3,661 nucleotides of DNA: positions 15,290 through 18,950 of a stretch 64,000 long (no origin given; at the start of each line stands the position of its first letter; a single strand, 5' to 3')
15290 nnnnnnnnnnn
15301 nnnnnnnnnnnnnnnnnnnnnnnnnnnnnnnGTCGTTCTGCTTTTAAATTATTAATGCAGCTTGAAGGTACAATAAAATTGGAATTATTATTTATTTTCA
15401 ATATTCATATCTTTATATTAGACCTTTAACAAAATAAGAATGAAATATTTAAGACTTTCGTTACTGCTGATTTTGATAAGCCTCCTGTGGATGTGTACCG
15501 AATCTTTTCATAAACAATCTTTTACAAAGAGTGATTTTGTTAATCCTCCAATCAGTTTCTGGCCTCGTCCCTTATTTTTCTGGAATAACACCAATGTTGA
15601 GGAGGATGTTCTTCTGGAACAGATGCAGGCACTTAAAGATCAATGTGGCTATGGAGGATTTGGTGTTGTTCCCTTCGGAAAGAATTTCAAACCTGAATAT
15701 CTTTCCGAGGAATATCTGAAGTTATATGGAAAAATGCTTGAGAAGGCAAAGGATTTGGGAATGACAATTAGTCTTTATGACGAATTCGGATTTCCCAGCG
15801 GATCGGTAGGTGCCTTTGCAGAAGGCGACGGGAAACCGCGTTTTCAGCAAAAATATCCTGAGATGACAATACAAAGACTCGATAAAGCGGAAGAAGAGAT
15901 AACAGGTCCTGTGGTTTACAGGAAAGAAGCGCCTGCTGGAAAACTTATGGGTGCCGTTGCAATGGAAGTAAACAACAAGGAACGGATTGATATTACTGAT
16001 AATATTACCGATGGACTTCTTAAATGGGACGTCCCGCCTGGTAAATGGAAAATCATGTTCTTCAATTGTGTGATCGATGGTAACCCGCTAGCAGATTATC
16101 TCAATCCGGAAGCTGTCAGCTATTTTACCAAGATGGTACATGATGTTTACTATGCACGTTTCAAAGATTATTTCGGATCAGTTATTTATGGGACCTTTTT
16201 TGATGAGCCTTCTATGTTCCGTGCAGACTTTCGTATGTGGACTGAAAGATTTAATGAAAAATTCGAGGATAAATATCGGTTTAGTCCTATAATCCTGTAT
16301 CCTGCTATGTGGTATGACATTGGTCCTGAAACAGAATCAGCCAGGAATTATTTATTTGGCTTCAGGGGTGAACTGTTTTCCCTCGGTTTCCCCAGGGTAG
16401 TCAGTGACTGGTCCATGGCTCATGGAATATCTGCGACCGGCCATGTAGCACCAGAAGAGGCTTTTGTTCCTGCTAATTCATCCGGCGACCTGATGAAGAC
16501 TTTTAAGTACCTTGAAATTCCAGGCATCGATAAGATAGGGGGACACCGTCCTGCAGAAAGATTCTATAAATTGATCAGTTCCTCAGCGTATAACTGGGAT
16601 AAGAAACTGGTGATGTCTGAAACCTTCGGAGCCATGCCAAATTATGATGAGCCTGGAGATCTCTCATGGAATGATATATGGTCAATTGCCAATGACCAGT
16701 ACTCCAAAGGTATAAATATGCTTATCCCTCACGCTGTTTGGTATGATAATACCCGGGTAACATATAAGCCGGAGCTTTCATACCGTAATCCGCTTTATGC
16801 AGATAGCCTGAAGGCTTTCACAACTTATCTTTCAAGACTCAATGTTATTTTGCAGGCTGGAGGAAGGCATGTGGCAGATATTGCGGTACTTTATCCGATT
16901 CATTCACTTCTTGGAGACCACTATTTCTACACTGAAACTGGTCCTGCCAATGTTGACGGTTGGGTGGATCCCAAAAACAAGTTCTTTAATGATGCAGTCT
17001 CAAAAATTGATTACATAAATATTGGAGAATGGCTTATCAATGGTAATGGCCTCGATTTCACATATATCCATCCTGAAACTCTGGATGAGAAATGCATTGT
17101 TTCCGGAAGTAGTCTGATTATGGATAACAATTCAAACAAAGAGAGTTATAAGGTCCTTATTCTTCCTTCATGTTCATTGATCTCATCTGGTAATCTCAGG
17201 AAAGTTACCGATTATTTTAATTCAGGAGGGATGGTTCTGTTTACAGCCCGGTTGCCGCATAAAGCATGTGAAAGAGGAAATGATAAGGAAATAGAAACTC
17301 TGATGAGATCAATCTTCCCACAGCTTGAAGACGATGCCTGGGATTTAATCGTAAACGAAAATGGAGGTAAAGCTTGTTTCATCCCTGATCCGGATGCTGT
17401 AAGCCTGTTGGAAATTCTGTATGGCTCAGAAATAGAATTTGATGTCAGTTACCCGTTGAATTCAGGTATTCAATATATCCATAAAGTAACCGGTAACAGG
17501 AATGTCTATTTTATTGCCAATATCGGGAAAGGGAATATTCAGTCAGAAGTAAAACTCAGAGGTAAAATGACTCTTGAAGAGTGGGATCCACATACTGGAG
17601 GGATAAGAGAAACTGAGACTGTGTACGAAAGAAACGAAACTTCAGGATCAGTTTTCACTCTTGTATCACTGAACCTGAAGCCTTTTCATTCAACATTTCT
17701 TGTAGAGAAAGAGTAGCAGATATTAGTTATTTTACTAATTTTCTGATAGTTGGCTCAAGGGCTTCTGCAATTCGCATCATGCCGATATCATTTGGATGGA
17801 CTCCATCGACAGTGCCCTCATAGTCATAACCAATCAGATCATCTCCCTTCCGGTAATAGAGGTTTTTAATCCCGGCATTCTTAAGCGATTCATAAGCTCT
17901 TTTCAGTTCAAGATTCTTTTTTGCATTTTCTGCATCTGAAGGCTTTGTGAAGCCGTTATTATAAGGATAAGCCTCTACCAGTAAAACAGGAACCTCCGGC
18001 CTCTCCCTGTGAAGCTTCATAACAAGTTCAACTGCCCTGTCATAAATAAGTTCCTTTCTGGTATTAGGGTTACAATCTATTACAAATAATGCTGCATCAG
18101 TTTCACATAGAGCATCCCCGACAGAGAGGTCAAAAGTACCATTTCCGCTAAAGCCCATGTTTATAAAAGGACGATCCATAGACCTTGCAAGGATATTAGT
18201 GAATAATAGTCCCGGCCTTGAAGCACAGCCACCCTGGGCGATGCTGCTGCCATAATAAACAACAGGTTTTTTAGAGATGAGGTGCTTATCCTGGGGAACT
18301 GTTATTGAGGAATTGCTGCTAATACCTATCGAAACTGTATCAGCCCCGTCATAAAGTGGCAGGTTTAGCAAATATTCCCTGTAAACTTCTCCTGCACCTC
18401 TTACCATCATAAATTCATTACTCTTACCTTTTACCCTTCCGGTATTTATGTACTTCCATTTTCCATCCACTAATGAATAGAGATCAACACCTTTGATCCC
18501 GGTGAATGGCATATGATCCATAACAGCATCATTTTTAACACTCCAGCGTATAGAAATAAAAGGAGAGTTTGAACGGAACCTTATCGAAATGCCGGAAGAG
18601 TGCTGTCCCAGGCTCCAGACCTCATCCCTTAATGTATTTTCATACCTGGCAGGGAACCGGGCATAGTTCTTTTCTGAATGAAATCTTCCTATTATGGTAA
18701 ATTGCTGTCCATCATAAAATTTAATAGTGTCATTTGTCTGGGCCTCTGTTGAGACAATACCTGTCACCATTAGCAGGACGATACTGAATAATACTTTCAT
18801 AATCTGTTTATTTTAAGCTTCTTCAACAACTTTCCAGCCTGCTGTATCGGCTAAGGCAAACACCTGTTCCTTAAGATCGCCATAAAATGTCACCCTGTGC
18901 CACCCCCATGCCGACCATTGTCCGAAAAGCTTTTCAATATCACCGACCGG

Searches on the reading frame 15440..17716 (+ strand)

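Call 39: search_protein_families(library=pfam, proteins=[window:15440-17716:+], max_evalue=0.0001)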
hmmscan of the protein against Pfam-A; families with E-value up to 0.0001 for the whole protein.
window:15440-17716:+ (758 aa): 1 family
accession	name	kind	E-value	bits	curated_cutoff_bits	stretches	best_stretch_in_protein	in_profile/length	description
PF17132.9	Glyco_hydro_106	-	1.7e-28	100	29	2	145-486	184-543/743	alpha-L-rhamnosidase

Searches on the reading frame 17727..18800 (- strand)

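Call 39: search_protein_families(library=pfam, proteins=[window:17727-18800:-], max_evalue=0.0001)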
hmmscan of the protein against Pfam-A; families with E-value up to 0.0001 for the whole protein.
window:17727-18800:- (357 aa): 3 families
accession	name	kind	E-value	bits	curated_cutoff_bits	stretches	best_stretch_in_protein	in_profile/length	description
PF14606.12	Lipase_GDSL_3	-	4.7e-56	190.3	27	1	177-353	1-178/178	GDSL-like Lipase/Acylhydrolase family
PF14607.12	GxDLY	-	9.7e-40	136.2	27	1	26-166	1-146/146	N-terminus of Esterase_SGNH_hydro-type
PF13472.12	Lipase_GDSL_2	-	3.4e-07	31.4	32.9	1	183-341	2-176/178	GDSL-like Lipase/Acylhydrolase family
